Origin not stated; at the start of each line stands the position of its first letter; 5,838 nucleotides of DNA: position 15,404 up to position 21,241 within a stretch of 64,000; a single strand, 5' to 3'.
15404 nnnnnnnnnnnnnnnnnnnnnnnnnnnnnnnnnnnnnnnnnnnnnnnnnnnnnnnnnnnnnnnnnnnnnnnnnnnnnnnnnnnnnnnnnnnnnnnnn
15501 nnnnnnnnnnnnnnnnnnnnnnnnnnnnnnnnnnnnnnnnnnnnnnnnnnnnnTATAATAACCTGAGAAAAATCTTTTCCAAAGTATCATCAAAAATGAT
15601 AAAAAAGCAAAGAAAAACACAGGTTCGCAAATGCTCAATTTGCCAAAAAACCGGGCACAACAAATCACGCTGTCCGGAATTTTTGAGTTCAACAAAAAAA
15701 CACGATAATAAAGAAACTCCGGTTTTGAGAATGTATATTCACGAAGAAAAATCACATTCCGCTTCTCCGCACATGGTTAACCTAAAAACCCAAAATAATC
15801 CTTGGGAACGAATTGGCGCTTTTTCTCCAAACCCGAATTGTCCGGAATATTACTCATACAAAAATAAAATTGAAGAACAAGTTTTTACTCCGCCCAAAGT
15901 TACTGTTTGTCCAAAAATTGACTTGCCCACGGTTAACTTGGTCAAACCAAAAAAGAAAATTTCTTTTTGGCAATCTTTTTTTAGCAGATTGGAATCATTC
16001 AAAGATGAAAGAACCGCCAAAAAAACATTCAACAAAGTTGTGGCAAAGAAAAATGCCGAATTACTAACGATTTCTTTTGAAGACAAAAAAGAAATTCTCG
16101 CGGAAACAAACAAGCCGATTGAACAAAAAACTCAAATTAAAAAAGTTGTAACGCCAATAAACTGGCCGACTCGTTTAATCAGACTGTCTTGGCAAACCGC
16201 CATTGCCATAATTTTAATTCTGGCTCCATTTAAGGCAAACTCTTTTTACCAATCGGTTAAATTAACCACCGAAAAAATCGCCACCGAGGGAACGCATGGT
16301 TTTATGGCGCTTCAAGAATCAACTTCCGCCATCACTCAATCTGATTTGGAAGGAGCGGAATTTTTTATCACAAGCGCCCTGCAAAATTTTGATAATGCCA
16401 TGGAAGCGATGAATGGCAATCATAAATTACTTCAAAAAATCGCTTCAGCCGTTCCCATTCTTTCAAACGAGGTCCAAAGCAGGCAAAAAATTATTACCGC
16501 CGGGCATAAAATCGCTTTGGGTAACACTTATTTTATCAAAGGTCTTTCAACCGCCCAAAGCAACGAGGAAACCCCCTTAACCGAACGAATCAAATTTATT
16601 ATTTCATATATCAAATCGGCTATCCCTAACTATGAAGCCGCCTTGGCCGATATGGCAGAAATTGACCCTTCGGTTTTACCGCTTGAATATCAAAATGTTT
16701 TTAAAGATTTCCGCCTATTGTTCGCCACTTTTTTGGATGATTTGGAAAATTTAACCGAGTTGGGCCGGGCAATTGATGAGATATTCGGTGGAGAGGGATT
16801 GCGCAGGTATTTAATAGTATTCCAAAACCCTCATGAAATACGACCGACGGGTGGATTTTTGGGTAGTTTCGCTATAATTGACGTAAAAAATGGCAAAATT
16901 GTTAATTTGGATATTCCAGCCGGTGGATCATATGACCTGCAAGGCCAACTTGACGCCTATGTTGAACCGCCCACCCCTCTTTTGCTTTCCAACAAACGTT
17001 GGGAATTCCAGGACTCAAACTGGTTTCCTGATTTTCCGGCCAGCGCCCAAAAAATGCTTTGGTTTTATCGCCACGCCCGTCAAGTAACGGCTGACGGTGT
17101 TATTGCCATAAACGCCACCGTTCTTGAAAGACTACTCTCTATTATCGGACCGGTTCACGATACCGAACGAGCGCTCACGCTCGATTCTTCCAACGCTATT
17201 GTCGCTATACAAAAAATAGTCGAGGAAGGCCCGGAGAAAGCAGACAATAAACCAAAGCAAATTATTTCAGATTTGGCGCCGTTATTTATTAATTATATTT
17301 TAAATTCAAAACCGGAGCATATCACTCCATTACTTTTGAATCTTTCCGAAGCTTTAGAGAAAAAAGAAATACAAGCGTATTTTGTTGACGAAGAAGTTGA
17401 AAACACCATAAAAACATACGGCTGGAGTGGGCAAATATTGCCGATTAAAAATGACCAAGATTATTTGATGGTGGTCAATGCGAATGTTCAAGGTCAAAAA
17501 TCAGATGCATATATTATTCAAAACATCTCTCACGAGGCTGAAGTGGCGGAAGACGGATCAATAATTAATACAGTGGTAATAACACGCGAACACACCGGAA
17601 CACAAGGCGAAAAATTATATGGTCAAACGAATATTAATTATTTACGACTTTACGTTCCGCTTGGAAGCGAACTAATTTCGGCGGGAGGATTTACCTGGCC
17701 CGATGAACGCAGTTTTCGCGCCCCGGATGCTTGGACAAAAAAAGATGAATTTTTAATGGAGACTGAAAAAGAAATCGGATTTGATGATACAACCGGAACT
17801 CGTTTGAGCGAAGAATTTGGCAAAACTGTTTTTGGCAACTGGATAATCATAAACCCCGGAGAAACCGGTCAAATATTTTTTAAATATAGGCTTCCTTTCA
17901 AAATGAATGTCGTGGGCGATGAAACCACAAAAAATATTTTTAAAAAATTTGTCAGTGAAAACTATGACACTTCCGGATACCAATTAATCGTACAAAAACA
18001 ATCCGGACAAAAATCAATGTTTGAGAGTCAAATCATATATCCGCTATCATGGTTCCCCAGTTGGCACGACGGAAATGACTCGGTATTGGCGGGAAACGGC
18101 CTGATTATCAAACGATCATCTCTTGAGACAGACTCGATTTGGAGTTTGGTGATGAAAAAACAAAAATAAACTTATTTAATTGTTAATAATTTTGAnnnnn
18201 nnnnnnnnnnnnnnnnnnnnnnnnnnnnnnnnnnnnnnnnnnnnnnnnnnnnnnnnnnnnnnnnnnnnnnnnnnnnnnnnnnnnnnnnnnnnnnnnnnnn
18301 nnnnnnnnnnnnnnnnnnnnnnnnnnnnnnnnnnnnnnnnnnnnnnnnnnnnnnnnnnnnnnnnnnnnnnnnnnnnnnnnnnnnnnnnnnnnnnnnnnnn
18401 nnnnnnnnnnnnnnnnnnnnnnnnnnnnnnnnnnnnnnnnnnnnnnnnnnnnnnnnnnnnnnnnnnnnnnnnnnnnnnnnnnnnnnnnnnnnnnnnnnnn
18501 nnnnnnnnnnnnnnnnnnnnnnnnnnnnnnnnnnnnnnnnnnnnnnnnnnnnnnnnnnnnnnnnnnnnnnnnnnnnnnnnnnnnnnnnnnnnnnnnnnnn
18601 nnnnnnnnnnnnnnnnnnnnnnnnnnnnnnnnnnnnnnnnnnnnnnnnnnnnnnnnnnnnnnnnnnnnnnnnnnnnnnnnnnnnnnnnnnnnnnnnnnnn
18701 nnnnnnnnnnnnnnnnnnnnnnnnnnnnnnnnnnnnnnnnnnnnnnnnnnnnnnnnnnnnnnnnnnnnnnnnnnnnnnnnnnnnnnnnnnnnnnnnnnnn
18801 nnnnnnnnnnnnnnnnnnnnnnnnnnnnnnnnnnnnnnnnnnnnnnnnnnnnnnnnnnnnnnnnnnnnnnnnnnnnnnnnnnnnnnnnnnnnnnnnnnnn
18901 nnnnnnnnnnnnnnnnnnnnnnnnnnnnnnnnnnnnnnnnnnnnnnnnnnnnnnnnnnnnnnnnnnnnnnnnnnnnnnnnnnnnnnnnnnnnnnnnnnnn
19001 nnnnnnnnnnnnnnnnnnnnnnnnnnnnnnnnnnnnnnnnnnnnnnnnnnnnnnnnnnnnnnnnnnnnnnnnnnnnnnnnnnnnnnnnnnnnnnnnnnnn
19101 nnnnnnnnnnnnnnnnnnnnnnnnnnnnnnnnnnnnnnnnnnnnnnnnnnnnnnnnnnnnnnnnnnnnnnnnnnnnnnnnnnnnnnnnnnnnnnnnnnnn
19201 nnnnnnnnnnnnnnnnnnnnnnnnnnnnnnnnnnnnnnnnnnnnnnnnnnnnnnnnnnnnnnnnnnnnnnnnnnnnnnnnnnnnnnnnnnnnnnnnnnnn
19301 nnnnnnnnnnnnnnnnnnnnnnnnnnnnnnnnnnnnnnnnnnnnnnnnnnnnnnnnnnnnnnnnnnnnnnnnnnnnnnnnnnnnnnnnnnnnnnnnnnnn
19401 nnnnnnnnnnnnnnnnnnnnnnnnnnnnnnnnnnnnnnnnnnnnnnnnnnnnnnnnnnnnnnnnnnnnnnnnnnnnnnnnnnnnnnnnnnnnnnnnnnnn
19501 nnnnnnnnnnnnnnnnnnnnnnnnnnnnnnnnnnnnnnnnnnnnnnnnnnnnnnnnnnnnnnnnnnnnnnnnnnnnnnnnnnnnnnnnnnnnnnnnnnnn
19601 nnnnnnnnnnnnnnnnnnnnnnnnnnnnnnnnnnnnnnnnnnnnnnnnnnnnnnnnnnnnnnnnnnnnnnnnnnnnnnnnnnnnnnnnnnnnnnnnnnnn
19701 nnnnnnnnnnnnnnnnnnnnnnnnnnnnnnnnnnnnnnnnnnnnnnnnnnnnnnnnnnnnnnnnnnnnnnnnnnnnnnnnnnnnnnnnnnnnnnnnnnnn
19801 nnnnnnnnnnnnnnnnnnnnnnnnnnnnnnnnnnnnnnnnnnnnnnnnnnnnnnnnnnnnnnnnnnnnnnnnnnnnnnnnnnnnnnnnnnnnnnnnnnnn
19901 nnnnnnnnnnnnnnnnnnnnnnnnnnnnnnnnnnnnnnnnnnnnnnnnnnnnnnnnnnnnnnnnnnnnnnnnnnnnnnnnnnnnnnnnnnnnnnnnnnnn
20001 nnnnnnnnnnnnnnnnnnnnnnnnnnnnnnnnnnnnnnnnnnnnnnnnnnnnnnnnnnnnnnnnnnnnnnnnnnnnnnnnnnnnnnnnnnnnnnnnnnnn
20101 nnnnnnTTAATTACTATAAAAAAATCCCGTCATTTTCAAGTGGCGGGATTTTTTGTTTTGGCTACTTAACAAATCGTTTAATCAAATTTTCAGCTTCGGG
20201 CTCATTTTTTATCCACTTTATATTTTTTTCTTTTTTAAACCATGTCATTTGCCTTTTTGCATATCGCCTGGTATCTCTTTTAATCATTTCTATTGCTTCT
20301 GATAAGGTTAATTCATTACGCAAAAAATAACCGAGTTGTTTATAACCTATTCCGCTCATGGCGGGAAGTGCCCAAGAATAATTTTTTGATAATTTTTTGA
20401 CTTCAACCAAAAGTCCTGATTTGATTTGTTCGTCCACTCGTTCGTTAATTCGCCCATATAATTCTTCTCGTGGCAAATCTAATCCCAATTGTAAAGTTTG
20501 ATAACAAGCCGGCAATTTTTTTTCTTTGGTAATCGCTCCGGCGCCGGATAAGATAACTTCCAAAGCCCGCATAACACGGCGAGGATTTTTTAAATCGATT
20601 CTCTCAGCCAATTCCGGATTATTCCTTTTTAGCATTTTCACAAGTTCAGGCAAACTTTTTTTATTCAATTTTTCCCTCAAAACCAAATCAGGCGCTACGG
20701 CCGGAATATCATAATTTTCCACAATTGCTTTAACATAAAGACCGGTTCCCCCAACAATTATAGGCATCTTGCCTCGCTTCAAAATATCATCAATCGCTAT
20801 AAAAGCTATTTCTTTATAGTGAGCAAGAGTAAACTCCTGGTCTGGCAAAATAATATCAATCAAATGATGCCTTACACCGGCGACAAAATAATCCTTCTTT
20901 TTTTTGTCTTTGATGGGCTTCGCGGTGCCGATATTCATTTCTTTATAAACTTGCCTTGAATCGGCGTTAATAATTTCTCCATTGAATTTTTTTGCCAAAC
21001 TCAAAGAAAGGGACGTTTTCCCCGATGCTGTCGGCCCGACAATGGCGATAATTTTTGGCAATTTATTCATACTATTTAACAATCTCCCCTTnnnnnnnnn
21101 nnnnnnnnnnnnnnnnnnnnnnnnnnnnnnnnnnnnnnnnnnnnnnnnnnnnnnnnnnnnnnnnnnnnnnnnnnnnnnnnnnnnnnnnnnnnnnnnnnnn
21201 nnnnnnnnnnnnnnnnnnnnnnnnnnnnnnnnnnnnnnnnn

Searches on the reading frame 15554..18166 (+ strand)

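Call 28: search_protein_families(library=pfam, proteins=[window:15554-18166:+], max_evalue=0.001)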
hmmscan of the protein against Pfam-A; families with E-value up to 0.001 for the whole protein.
window:15554-18166:+ (871 aa): 1 family
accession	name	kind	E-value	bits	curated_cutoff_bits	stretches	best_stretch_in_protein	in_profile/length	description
PF13196.11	DUF4012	-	3e-26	93.1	28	1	414-552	1-139/144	Protein of unknown function (DUF4012)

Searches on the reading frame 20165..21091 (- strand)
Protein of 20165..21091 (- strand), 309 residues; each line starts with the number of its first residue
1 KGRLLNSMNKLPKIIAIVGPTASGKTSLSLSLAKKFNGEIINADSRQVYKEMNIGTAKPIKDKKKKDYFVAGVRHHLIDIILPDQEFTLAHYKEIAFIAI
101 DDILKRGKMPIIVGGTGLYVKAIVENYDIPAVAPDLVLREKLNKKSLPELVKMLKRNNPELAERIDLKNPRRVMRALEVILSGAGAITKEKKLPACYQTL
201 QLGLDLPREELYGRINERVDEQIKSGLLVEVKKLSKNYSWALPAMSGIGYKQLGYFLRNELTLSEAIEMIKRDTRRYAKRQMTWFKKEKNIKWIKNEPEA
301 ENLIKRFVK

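Call 28: search_protein_families(library=pfam, proteins=[window:20165-21091:-], max_evalue=0.001)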
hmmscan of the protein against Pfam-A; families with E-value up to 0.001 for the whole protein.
window:20165-21091:- (309 aa): 3 families
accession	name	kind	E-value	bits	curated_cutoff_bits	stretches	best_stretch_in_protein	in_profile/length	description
PF01715.23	IPPT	-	1.3e-73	248.1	23.6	1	47-288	1-243/243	IPP transferase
PF01745.22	IPT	-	2.9e-07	30.6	20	1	13-65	2-54/233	Isopentenyl transferase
PF13238.12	AAA_18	-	0.00061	20.7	29.4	0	15-52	1-35/128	AAA domain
